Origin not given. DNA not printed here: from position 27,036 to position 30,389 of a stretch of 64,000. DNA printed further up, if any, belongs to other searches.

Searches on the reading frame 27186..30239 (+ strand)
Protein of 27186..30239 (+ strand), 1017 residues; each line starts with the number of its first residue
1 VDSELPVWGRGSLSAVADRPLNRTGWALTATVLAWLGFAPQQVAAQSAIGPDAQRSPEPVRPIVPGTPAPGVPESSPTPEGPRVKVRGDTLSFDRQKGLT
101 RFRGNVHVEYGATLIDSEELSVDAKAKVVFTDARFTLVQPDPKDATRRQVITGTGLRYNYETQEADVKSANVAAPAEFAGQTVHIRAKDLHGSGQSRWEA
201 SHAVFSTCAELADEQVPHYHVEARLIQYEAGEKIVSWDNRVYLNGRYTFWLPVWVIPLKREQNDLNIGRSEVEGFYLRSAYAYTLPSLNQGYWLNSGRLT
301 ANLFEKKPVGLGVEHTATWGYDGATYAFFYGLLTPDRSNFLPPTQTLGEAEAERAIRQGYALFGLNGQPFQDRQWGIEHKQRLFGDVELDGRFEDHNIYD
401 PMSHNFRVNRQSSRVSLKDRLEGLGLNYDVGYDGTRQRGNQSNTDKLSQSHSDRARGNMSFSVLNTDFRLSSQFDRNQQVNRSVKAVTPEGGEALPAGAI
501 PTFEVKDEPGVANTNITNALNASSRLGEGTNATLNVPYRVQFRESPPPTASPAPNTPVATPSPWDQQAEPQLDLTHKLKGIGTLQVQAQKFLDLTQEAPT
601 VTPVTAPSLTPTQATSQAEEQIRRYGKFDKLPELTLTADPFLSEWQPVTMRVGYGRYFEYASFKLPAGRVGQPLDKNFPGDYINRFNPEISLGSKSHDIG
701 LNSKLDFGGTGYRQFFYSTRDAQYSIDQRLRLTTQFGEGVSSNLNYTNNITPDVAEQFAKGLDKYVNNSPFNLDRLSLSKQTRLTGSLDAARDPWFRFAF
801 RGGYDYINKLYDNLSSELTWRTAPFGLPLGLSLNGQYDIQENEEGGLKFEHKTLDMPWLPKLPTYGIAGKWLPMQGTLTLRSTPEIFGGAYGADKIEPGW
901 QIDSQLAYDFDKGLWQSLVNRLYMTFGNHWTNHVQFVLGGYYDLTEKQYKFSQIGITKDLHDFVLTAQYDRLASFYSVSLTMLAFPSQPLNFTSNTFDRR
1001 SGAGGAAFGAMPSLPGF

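Call 15: search_protein_families(library=pfam, proteins=[window:27186-30239:+], max_evalue=0.001)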
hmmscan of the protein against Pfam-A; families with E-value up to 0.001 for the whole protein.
window:27186-30239:+ (1017 aa): 1 family
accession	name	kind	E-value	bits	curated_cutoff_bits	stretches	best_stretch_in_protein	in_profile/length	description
PF03968.19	LptD_N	-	3.1e-05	24.6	20.4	1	86-192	2-89/113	LptA/(LptD N-terminal domain) LPS transport protein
